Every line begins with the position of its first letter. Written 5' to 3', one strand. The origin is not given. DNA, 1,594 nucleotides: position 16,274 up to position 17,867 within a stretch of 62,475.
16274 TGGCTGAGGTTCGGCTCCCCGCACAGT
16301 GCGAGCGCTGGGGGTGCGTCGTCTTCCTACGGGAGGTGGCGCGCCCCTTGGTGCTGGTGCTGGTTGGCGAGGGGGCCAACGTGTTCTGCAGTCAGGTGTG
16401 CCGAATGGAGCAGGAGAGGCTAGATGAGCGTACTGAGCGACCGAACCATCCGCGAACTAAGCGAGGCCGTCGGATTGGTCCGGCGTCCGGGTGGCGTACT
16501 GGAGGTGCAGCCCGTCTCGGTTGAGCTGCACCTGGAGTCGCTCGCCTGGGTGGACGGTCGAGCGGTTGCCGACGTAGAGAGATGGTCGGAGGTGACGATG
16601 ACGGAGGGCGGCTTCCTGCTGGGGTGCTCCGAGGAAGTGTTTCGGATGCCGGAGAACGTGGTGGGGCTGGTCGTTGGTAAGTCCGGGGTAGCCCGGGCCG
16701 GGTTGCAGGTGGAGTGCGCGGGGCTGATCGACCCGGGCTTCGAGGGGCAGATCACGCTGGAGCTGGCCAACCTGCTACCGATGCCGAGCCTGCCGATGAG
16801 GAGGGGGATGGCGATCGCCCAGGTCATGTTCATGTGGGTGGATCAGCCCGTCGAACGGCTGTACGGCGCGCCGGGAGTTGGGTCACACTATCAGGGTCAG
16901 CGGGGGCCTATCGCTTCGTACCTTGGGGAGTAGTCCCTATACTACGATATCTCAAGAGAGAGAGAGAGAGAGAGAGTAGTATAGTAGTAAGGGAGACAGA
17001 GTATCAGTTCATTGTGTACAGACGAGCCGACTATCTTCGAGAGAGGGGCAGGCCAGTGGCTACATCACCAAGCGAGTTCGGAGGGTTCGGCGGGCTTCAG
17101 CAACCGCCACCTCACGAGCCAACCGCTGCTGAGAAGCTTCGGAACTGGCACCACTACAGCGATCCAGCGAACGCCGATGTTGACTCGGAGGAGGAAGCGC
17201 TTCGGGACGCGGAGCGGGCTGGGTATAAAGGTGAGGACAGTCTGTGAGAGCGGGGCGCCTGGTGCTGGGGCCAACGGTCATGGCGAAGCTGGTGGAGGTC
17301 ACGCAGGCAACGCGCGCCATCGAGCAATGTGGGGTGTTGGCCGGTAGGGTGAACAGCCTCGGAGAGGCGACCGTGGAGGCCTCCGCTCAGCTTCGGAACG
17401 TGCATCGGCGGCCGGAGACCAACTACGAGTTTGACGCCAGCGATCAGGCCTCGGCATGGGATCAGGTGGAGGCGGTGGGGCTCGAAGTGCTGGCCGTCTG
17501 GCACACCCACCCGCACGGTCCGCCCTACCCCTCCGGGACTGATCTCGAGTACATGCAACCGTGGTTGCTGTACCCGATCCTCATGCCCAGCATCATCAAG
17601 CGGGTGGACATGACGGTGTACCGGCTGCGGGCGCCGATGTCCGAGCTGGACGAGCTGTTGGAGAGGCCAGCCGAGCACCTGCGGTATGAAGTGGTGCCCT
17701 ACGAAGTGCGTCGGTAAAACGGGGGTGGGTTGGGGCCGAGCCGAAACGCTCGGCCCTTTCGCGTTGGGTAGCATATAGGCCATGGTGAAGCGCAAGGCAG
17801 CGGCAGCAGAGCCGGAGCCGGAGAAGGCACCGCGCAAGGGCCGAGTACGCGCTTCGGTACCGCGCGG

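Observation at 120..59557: Genome-wide, strand-polar repeat: pyrimidine/C-rich tract followed by (C/T)TCGCAG, at least 25 copies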

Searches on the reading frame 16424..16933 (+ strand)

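Call 47: search_protein_families(library=pfam, proteins=[window:16424-16933:+], max_evalue=0.01)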
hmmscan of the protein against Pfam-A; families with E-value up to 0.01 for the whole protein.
window:16424-16933:+ (169 aa): 3 families
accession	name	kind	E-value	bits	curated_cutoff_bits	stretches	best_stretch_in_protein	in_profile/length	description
PF22769.1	DCD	-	4.4e-21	76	27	1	3-137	1-151/153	dCTP deaminase-like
PF00692.24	dUTPase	-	8.5e-05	22.8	22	1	73-141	40-106/129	dUTPase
PF22569.1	DCD_C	-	0.002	17.9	22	1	63-160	84-185/192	2'-deoxycytidine 5'-triphosphate deaminase (DCD), C-terminal domain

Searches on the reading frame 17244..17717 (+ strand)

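Call 47: search_protein_families(library=pfam, proteins=[window:17244-17717:+], max_evalue=0.01)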
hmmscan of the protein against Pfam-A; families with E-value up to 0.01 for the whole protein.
window:17244-17717:+ (157 aa): 1 family
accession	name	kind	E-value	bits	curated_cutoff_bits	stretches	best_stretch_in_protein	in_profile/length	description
PF14464.11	Prok-JAB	-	2.5e-17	63.2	25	1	12-110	4-98/114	Prokaryotic homologs of the JAB domain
